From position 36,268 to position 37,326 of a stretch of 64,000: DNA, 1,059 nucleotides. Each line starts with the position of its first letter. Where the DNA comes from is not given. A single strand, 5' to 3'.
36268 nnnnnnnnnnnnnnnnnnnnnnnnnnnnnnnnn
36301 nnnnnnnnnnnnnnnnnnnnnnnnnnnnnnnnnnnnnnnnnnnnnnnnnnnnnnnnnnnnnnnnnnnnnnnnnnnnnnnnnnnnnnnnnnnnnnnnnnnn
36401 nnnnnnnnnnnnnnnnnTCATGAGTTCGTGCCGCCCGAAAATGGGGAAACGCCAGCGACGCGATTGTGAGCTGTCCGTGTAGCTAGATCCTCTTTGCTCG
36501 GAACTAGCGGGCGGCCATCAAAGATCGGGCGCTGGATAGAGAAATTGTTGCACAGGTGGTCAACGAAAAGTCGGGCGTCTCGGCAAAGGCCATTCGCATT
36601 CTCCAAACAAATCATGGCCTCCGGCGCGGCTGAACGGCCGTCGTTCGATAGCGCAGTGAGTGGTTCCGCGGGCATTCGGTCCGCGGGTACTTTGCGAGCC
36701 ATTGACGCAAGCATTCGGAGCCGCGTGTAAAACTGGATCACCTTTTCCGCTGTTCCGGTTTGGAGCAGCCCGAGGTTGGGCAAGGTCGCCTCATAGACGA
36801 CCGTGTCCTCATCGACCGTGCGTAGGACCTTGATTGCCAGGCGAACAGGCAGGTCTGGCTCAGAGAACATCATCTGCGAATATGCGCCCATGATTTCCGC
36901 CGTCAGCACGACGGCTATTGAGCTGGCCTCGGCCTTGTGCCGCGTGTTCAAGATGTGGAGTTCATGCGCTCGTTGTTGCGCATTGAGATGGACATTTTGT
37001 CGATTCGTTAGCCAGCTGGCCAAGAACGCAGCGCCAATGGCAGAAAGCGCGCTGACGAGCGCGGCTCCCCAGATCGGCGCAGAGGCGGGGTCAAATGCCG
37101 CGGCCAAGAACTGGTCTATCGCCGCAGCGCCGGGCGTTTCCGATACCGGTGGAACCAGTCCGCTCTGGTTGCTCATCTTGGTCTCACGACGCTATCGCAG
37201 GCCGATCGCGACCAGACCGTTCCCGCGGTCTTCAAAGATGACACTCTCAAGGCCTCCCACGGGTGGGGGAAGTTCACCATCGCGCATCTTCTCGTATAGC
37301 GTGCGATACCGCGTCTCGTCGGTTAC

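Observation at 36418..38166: Lower-GC two-gene module (cytoplasmic trypsin-like S1 protease + single-pass membrane protein) packed between uvrA and trmFO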

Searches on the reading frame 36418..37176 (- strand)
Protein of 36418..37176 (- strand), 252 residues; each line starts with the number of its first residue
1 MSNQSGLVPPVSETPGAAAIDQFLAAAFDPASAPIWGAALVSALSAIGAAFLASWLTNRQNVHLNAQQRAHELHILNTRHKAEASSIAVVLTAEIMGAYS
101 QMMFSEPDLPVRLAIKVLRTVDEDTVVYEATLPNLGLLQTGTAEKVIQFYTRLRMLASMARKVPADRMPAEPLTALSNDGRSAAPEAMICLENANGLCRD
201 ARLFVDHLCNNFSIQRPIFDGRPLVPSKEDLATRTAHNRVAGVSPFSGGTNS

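Call 3: search_protein_families(library=pfam, proteins=[window:36418-37176:-], max_evalue=1)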
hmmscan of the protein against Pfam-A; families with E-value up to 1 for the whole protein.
window:36418-37176:- (252 aa): 1 family
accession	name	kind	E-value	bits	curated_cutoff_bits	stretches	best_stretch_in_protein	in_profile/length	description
PF20171.3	OpcA_G6PD_C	-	0.0056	17.6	27.7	1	23-125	17-129/135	Glucose-6-phosphate dehydrogenase subunit C-terminal domain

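Call 4: search_protein_families(library=padloc, proteins=[window:36418-37176:-], max_evalue=1)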
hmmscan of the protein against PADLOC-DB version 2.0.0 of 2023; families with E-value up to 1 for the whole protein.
window:36418-37176:- (252 aa): 0 families

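Call 5: search_protein_families(library=ncbifam, proteins=[window:36418-37176:-], max_evalue=1)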
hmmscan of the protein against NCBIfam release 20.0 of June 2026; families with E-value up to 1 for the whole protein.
window:36418-37176:- (252 aa): 0 families

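Call 8: find_homologous_proteins(query=window:36418-37176:-)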
Query window:36418-37176:- (252 aa): 1 proteins with E <= 0.001 among 3129 candidates.
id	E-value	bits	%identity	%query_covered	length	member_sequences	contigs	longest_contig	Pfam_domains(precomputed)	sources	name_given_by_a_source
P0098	1.4e-159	547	100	100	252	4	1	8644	-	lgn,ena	-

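Call 20: search_protein_representatives(protein=window:36418-37176:-)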
Query: 252 residues. Proteins with E-value up to 0.001 (for the whole library): 4; up to 1e-10: 3; up to 1e-30: 2. The best 4 are listed.
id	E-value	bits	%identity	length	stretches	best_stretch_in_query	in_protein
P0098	4.5e-160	546.7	100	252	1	1-252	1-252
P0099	5.0e-33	131.0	42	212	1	19-187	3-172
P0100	1.9e-27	112.8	35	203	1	60-236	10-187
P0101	4.8e-04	36.2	47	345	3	5-40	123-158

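Call 24: find_encoding_contigs(protein=P0099, flank=8000, max_places=3)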
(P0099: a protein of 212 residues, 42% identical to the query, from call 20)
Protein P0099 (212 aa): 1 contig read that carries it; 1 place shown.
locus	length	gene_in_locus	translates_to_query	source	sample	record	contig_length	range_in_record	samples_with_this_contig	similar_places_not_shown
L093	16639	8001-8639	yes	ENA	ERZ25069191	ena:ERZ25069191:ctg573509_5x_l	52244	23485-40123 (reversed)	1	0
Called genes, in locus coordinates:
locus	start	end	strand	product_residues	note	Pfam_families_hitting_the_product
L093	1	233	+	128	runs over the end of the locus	PF01710:HTH_Tnp_IS630 (weak)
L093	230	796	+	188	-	PF13358:DDE_3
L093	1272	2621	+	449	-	PF13701:DDE_Tnp_1_4, PF01609:DDE_Tnp_1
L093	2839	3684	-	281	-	-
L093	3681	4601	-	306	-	PF00288:GHMP_kinases_N, PF08544:GHMP_kinases_C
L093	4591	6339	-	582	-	PF14559:TPR_19 (weak), PF13424:TPR_12 (weak), PF13432:TPR_16 (weak), PF13371:TPR_9 (weak), PF13432:TPR_16 (weak), PF07719:TPR_2 (weak), PF13414:TPR_11, PF13432:TPR_16 (weak), +17 more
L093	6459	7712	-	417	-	PF04773:FecR, PF00160:Pro_isomerase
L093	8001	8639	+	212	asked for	-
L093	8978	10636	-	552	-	PF00890:FAD_binding_2 (faint), PF01266:DAO (faint), PF13450:NAD_binding_8 (weak), PF21162:ETFQO_UQ-bd, PF05187:Fer4_ETF_QO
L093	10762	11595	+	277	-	PF03167:UDG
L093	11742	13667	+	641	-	PF01464:SLT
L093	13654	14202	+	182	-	PF00994:MoCF_biosynth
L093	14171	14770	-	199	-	PF09837:DUF2064, PF01983:CofC (weak)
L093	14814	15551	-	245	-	PF00535:Glycos_transf_2, PF13641:Glyco_tranf_2_3 (weak)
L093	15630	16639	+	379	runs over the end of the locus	PF04055:Radical_SAM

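Call 25: find_encoding_contigs(protein=P0100, flank=8000, max_places=3)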
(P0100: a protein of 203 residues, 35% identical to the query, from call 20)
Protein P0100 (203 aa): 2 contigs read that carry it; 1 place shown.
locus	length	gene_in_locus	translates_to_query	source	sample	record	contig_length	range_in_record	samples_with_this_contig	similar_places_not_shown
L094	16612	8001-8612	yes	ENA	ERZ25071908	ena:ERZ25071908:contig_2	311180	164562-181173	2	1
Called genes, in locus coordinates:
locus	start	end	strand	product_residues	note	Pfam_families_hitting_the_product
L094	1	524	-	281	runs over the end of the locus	-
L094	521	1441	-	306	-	PF00288:GHMP_kinases_N, PF08544:GHMP_kinases_C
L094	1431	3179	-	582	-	PF14559:TPR_19 (weak), PF13424:TPR_12 (weak), PF13432:TPR_16 (weak), PF13371:TPR_9 (weak), PF13432:TPR_16 (weak), PF07719:TPR_2 (weak), PF13414:TPR_11, PF13432:TPR_16 (weak), +17 more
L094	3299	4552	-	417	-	PF04773:FecR, PF00160:Pro_isomerase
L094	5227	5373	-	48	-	-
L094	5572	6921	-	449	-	PF13701:DDE_Tnp_1_4, PF01609:DDE_Tnp_1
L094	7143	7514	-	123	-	PF01609:DDE_Tnp_1, PF13586:DDE_Tnp_1_2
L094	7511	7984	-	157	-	PF13340:DUF4096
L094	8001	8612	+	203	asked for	-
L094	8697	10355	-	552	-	PF00890:FAD_binding_2 (faint), PF01266:DAO (faint), PF13450:NAD_binding_8 (weak), PF21162:ETFQO_UQ-bd, PF05187:Fer4_ETF_QO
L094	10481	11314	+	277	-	PF03167:UDG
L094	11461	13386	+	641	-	PF01464:SLT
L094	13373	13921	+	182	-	PF00994:MoCF_biosynth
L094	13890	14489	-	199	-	PF09837:DUF2064, PF01983:CofC (weak)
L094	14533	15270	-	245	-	PF00535:Glycos_transf_2, PF13641:Glyco_tranf_2_3 (weak)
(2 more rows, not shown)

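Call 46: predict_structure(alignment_id=A2)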
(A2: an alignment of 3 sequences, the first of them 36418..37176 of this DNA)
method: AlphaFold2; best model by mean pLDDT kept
length: 252 residues; sequences in the alignment: 3
mean_pLDDT: 60.0   pTM: 0.45
mean pLDDT of the five models: 60.0, 58.9, 56.5, 49.1, 48.5
residues with pLDDT >= 90: 0; 70-90: 60; 50-70: 155; < 50: 37
segments of 3 or more residues with pLDDT < 50: 1-12, 100-102, 235-252
pLDDT, mean of each block of 10 residues (from residue 1): 38 51 58 62 66 70 63 56 57 56 53 71 60 56 68 73 72 59 63 71 72 62 66 49 36 27
secondary structure, 60 per line:
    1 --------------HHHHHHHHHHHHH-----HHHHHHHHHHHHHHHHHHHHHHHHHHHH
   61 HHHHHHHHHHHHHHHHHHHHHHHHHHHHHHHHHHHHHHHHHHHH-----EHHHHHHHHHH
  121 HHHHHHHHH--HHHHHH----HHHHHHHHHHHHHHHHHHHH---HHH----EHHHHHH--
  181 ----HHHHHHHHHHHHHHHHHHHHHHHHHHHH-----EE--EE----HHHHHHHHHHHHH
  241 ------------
elements in order: H15-27 H33-104 H111-129 H132-137 H142-161 H173-178 H185-212 H228-240

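Call 62: fold_search(model_id=the predicted structure, library=pdb)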
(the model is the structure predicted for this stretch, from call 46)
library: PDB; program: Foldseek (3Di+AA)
matches with E <= 10: 363; with E <= 0.001: 0
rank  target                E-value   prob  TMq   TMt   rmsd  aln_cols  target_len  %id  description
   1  7uj2_B                1.9e-01  0.63  0.28  0.38   7.4       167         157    8  OspC Type B (released 2023-04-05)
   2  9c24_D                2.7e-01  0.54  0.27  0.37   7.7       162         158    9  Fab F946 in complex with OspCB (released 2025-08-27)
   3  7uj2_A                2.8e-01  0.54  0.28  0.37   6.9       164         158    9  OspC Type B (released 2023-04-05)
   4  8dt0_A                3.2e-01  0.75  0.29  0.47   8.2       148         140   17  Scaffolding protein functional sites using deep learning (released 2022-08-10)
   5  8otz_ET               4.1e-01  0.30  0.25  0.23  30.3       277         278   11  48-nm repeat of the native axonemal doublet microtubule from bovine sperm (released 2023-11-22)
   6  8to0_C                4.6e-01  0.16  0.15  0.21  26.6       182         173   15  48-nm repeating structure of doublets from mouse sperm flagella (released 2023-11-01)
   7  1yjg_D                5.1e-01  0.47  0.27  0.37   6.7       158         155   14  Variable Small Protein 1 of Borrelia turicatae (VspA or Vsp1) (released 2006-01-24)
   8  1szi                  5.1e-01  0.25  0.20  0.24   8.9       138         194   11  Crystal Structure of the C-terminus of TIP47 (released 2004-07-27)
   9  3ezu                  5.1e-01  0.13  0.17  0.13  13.2       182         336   10  Crystal structure of multidomain protein of unknown function with GGDEF-domain (NP_951600.1) from GEOBACTER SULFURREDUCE (released 2008-11-18)
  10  8snb_8S               5.7e-01  0.25  0.25  0.22  27.3       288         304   14  atomic model of sea urchin sperm doublet microtubule (48-nm periodicity) (released 2023-06-28)
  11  9i05_AI               5.7e-01  0.25  0.23  0.19   9.3       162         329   10  Cryo-EM structure of the large subunit of the mitochondrial ribosome from Toxoplasma gondii (released 2025-06-11)
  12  7nen                  6.0e-01  0.47  0.30  0.41   6.4       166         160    9  Crystal structure of outer surface protein C (OspC) from Borrelia garinii (released 2021-04-07)
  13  4k0d_B                6.7e-01  0.47  0.26  0.40   7.6       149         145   11  Periplasmic sensor domain of sensor histidine kinase, Adeh_2942 (released 2013-06-12)
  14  8dt0_B                7.8e-01  0.51  0.29  0.47   8.4       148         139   16  Scaffolding protein functional sites using deep learning (released 2022-08-10)
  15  9cpc_3H               7.8e-01  0.25  0.23  0.20  26.3       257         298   15  Atomic model of porcine brain ventricles cilia doublet microtubule (48-nm periodicity) (released 2024-10-23)
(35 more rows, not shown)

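Call 64: search_protein_families(library=phrogs, proteins=[window:36418-37176:-], max_evalue=0.1)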
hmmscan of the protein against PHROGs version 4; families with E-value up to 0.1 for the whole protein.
window:36418-37176:- (252 aa): 1 family
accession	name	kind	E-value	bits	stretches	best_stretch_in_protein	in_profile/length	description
phrog_33034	-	unknown function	0.036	15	1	188-213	9-34/62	-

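Call 68: search_dna_similar(query=window:36418-37176:-, collection=plasmids, mode=protein, max_evalue=0.001, max_rows=10)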
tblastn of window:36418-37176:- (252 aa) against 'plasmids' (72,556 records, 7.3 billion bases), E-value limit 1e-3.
No match.
